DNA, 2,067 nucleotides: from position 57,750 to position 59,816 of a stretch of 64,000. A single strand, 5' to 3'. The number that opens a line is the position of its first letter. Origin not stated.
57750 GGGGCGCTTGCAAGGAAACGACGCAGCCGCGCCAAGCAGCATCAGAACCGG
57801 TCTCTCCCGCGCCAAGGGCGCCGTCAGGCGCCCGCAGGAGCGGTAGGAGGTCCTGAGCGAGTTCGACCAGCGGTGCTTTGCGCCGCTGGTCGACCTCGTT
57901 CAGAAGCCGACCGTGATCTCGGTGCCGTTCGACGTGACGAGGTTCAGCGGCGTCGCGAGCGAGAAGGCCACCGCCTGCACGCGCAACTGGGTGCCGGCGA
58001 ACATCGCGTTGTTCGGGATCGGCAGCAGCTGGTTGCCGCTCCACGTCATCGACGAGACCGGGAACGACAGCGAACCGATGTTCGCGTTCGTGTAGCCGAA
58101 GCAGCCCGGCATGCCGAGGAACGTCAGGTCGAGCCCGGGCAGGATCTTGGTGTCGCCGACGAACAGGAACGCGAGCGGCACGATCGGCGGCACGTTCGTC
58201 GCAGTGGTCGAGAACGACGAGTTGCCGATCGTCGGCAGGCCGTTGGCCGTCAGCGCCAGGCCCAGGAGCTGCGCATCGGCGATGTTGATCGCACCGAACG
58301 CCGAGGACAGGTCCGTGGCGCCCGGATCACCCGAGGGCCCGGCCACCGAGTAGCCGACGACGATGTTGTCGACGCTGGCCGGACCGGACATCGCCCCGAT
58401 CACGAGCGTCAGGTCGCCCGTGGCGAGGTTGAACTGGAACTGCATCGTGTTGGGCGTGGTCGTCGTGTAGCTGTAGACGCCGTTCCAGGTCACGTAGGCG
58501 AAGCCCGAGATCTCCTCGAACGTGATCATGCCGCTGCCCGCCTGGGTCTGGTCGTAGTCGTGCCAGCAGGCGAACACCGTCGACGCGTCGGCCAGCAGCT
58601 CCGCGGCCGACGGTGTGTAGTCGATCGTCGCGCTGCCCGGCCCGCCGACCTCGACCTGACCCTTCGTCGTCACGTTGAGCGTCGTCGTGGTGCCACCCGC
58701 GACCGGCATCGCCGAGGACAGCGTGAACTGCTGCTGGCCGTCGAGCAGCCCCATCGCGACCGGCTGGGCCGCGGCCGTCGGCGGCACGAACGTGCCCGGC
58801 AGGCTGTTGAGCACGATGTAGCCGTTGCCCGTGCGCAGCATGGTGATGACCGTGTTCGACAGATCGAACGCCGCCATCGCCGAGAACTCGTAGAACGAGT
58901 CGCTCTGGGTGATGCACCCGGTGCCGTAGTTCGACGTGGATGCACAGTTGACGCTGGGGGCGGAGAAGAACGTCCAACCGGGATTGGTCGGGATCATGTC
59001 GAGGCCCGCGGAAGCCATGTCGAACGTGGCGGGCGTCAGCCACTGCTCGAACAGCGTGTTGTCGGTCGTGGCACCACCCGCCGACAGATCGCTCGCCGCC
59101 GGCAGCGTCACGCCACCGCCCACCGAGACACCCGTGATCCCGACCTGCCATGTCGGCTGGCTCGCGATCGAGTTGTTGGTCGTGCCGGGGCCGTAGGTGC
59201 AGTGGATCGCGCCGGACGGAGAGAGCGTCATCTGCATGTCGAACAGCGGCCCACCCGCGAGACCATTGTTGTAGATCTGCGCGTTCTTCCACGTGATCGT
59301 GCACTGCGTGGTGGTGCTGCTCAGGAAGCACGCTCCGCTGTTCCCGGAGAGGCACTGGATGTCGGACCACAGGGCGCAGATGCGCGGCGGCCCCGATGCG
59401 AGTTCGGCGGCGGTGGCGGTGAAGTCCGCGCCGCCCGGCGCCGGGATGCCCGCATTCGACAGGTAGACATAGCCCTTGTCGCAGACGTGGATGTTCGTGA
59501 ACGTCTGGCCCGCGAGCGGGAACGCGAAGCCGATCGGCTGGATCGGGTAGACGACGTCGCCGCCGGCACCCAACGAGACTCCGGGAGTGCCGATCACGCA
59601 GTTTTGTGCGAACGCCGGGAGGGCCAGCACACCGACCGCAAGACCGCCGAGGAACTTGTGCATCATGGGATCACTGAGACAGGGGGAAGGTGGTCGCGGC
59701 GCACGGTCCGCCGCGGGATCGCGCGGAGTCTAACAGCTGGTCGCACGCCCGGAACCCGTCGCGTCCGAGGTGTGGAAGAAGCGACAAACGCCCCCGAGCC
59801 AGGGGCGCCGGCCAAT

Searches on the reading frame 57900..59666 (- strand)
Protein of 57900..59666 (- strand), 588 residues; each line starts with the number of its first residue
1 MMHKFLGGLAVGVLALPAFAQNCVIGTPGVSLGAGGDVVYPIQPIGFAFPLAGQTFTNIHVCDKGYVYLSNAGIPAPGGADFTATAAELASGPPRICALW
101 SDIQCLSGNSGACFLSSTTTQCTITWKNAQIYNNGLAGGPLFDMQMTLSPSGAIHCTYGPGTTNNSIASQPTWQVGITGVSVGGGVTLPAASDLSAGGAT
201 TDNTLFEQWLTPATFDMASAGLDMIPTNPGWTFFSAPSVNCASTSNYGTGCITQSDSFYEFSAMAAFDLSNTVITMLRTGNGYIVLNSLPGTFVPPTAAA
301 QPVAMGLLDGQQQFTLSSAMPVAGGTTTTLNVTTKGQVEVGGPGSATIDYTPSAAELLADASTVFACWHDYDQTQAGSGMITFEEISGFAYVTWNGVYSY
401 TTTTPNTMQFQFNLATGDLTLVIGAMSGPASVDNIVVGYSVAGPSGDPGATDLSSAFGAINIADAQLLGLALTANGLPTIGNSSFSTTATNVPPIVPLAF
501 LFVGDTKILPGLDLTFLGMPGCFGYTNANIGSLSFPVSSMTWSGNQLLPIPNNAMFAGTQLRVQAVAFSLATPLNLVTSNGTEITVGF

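Call 11: search_protein_families(library=pfam, proteins=[window:57900-59666:-], max_evalue=0.01)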
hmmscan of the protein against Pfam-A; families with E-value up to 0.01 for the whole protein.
window:57900-59666:- (588 aa): 0 families

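Call 69: find_homologous_proteins(query=window:57900-59666:-, max_evalue=1e-10)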
Query window:57900-59666:- (588 aa): 190 proteins with E <= 1e-10 among 8000 candidates; the best 120 are listed.
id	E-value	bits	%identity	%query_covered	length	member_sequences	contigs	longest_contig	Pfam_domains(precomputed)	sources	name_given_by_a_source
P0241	0.0e+0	1303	100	100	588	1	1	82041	-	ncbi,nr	ncbi:MAG TPA: hypothetical protein VFZ65_15715 [Planctomycetota bacterium]|nr:hypothetical protein [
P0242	1.9e-266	903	70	100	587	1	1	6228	-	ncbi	ncbi:MAG: hypothetical protein ABIP94_23980 [Planctomycetota bacterium]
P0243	8.8e-234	795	62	100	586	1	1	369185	-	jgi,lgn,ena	-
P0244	4.4e-232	790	64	100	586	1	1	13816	-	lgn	-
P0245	2.5e-204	698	58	100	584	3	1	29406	-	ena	-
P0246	2.3e-193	662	56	100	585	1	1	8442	-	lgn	-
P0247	3.2e-193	662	58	100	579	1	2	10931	-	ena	-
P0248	8.7e-191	653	57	94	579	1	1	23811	-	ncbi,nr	ncbi:MAG: hypothetical protein JNK15_06550 [Planctomycetes bacterium]|nr:hypothetical protein [Planc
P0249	6.5e-189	647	57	95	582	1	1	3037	-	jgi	jgi:hypothetical protein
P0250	6.9e-189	647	55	100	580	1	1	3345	-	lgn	-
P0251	1.5e-188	646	55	94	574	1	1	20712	-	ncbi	-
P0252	3.6e-188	645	57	96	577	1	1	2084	-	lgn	-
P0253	1.1e-187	643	56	94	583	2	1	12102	-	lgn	-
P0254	2.0e-185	636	55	94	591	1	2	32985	-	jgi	jgi:hypothetical protein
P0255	7.9e-180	617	53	100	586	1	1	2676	-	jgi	jgi:hypothetical protein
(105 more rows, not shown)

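Call 71: find_encoding_contigs(protein=P0242, flank=10000, max_places=2)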
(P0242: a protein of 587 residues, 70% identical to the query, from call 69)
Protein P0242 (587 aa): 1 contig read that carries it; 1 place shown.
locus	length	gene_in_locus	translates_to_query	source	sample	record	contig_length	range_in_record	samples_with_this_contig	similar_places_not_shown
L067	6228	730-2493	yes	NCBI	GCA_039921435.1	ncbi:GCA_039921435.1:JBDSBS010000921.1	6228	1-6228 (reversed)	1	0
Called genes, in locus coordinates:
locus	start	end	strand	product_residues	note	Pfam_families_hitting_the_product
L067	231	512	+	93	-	PF03544:TonB_C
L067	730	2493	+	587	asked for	-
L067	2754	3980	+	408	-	PF03825:Nuc_H_symport, PF07690:MFS_1, PF12832:MFS_1_like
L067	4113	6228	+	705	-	?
